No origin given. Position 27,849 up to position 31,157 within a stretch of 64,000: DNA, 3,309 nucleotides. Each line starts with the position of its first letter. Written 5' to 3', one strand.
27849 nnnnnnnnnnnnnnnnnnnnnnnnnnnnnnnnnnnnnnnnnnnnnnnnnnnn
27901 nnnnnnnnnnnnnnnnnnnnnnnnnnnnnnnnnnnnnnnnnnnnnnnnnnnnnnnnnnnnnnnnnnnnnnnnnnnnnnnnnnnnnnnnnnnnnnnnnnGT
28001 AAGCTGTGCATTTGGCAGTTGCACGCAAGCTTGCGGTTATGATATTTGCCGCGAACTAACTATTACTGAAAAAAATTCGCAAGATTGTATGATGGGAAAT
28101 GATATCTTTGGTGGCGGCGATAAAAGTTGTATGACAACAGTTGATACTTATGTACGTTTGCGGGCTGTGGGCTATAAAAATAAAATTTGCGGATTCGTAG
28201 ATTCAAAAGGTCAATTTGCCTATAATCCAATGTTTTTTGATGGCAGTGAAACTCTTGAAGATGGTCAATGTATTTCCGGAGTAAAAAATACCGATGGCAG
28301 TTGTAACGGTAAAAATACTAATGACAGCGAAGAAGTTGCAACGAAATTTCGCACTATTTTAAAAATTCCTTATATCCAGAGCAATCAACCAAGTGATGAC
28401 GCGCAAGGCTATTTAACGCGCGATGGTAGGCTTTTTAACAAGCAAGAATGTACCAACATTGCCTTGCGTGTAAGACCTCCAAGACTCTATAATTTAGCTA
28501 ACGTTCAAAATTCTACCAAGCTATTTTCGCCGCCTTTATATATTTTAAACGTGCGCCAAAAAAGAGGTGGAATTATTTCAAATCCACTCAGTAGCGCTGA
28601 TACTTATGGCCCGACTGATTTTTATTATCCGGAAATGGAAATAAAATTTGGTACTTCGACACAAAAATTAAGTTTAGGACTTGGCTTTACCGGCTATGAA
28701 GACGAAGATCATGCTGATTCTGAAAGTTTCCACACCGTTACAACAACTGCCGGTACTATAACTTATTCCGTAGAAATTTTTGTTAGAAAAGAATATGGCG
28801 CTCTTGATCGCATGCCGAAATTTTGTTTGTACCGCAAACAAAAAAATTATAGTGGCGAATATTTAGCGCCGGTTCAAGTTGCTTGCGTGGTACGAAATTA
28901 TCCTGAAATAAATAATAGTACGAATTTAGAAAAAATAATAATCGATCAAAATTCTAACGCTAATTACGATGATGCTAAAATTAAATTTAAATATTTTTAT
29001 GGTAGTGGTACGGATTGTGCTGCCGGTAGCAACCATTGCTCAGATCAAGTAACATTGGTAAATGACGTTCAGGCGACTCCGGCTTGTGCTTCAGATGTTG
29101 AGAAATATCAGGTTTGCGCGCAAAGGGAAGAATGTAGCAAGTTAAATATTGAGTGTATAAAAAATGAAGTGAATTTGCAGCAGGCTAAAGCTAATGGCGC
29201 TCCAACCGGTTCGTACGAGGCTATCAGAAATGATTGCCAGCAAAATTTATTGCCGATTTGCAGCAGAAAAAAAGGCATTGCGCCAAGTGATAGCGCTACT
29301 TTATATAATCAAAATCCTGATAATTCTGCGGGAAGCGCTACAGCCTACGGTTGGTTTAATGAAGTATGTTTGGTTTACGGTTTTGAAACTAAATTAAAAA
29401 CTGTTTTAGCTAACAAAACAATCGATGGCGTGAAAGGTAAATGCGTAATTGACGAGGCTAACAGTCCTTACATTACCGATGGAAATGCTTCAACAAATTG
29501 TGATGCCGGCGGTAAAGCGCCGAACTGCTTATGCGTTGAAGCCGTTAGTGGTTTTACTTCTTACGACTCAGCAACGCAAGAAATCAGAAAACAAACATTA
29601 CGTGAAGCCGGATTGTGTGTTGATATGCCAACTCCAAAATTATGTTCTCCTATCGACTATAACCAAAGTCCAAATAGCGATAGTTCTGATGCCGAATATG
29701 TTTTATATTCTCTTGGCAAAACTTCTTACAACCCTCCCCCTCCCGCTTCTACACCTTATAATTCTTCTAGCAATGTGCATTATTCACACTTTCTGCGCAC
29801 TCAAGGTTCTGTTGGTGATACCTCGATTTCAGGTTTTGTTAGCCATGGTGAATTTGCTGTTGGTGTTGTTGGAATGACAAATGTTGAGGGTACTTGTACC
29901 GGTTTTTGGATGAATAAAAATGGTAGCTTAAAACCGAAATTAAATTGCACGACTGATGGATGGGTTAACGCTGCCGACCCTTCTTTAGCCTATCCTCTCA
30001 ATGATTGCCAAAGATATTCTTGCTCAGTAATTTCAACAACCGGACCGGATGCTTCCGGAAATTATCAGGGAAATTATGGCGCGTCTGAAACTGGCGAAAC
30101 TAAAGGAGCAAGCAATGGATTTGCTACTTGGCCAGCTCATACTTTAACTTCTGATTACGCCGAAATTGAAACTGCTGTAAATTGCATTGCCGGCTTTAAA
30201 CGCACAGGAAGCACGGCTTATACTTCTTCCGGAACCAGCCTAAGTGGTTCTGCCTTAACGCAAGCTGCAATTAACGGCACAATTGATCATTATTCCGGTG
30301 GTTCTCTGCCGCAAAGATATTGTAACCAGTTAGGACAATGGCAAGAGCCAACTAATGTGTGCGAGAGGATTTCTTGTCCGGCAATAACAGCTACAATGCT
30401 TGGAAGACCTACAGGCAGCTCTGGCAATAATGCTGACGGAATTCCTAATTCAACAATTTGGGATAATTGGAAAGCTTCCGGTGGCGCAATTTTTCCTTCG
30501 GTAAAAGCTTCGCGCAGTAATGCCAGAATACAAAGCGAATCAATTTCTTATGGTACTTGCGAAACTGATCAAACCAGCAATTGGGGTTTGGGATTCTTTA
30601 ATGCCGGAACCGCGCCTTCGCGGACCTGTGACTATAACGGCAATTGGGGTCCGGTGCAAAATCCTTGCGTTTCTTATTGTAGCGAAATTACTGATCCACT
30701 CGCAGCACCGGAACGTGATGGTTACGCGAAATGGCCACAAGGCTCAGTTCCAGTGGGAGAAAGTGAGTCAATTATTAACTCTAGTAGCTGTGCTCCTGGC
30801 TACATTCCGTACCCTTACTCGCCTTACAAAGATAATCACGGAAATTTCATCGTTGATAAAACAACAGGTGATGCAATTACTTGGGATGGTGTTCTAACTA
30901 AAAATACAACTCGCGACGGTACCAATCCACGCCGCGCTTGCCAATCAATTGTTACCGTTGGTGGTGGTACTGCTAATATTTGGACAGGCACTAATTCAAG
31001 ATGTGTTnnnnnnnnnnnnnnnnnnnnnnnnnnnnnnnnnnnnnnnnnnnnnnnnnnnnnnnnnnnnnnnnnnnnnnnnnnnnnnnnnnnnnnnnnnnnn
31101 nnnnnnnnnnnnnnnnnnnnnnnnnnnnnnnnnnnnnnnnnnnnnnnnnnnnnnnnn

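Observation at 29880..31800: Seven CCP/Sushi-like modules (eukaryotic complement-control-type signature) in the C-terminal third of the giant protein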

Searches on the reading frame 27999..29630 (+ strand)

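Call 20: search_protein_families(library=pfam, proteins=[window:27999-29630:+], max_evalue=10)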
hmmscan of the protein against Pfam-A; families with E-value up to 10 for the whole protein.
window:27999-29630:+ (544 aa): 1 family
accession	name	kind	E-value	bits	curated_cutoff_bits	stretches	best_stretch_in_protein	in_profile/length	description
PF24612.2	Ig_TgrO1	-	0.095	13.4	27.9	1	301-338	29-65/81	TgrO1-like, immunoglobulin-like domain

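Call 67: search_protein_families(library=ncbifam, proteins=[window:27999-29630:+], max_evalue=1)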
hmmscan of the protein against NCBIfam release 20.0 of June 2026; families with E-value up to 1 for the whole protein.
window:27999-29630:+ (544 aa): 0 families

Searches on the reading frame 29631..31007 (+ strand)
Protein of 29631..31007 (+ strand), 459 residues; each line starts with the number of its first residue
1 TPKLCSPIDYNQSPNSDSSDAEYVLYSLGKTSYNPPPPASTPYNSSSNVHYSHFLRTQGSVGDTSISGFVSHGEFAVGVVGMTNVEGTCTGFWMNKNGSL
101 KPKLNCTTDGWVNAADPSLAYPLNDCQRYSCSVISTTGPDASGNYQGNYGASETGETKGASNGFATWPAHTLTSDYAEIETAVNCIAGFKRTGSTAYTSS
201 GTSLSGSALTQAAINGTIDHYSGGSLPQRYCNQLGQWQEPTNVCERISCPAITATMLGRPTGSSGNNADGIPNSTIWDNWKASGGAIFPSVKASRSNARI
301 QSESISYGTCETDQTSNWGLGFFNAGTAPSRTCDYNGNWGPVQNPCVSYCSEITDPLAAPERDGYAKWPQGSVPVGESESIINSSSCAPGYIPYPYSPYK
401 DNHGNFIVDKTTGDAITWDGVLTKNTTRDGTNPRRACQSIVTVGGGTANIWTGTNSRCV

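Call 47: predict_structure(alignment_id=A8)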
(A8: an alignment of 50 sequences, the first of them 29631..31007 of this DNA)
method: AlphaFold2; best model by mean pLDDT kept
length: 459 residues; sequences in the alignment: 50
mean_pLDDT: 88.1   pTM: 0.78
mean pLDDT of the five models: 88.1, 87.3, 86.7, 85.5, 84.8
residues with pLDDT >= 90: 298; 70-90: 108; 50-70: 46; < 50: 7
segments of 3 or more residues with pLDDT < 50: none
pLDDT, mean of each block of 10 residues (from residue 1): 91 91 94 82 78 89 63 94 95 94 93 80 92 96 93 95 98 97 98 98 96 96 98 97 98 83 69 83 91 97 95 57 78 98 86 89 94 87 96 90 87 62 57 92 71 94
secondary structure, 60 per line:
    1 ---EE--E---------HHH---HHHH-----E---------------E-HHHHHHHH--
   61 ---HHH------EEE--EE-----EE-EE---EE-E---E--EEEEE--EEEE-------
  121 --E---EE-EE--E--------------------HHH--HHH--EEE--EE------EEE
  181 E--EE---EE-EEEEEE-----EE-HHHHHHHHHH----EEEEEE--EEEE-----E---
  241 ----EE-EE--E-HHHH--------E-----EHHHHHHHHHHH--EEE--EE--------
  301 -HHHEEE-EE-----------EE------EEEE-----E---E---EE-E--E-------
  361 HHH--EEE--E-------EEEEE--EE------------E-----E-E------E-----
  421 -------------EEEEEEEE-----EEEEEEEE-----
elements in order: H24-27 H51-58 E73-75 E103-107 E110-113 E165-167 E178-181 E192-197 H206-215 E220-225 E228-231 H254-257 H273-283 E286-288 E305-307 E330-333 E366-368 E379-383 E434-441 E447-454

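Call 49: fold_search(model_id=the predicted structure, library=pdb)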
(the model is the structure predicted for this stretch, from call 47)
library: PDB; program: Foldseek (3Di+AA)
matches with E <= 10: 182; with E <= 0.001: 5
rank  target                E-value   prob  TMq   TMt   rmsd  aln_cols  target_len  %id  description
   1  1qub_A                1.9e-04  0.82  0.16  0.19  12.9       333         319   13  CRYSTAL STRUCTURE OF THE GLYCOSYLATED FIVE-DOMAIN HUMAN BETA2-GLYCOPROTEIN I PURIFIED FROM BLOOD PLASMA (released 1999-10-08)
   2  2xrb                  2.8e-04  0.87  0.17  0.25  14.6       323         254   13  Structure of the N-terminal four domains of the complement regulator Rat Crry (released 2011-06-22)
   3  2xrd                  2.8e-04  0.85  0.17  0.25  15.8       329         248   12  Structure of the N-terminal four domains of the complement regulator Rat Crry (released 2011-06-22)
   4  6v08_A                4.5e-04  0.84  0.15  0.19  12.3       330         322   13  Crystal structure of human recombinant Beta-2 glycoprotein I (hrB2GPI) (released 2020-06-17)
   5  6v06_A                5.3e-04  0.85  0.16  0.19  12.1       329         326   13  Crystal structure of Beta-2 glycoprotein I purified from plasma (pB2GPI) (released 2020-06-17)
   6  8cmt_C                1.1e-03  0.72  0.14  0.19  22.1       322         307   13  Structure of the plasma coagulation Factor XIII A2B2 heterotetrameric complex. (released 2024-09-11)
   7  7y5n_D                1.5e-03  0.75  0.16  0.18  13.7       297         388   13  Structure of 1:1 PAPP-A.ProMBP complex(half map) (released 2023-01-11)
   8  8cjv_A                1.5e-03  0.51  0.15  0.21  15.6       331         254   13  Structure of bovine CD46 ectodomain (SCR 1-4) (released 2023-07-12)
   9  7jik_A                2.0e-03  0.38  0.14  0.17  14.1       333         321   13  Human recombinant Beta-2-Glycoprotein 1 (released 2021-07-28)
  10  1c1z_A                2.1e-03  0.72  0.16  0.20  12.2       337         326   13  CRYSTAL STRUCTURE OF HUMAN BETA-2-GLYCOPROTEIN-I (APOLIPOPROTEIN-H) (released 1999-11-19)
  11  2wii_C                2.3e-03  0.82  0.14  0.22  12.5       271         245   12  Complement C3b in complex with factor H domains 1-4 (released 2009-06-09)
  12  2uwn_A                6.0e-03  0.57  0.14  0.26  13.2       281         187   13  Crystal structure of Human Complement Factor H, SCR domains 6-8 (H402 risk variant), in complex with ligand. (released 2007-10-02)
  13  4bk4_A                9.1e-03  0.20  0.15  0.14  21.2       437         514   11  crystal structure of the human EphA4 ectodomain (released 2013-07-03)
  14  4bkf_A                9.1e-03  0.18  0.14  0.13  22.7       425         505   11  crystal structure of the human EphA4 ectodomain in complex with human ephrinB3 (released 2013-07-03)
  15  4m4r_A                1.0e-02  0.20  0.13  0.12  17.8       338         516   12  Epha4 ectodomain complex with ephrin a5 (released 2013-10-30)
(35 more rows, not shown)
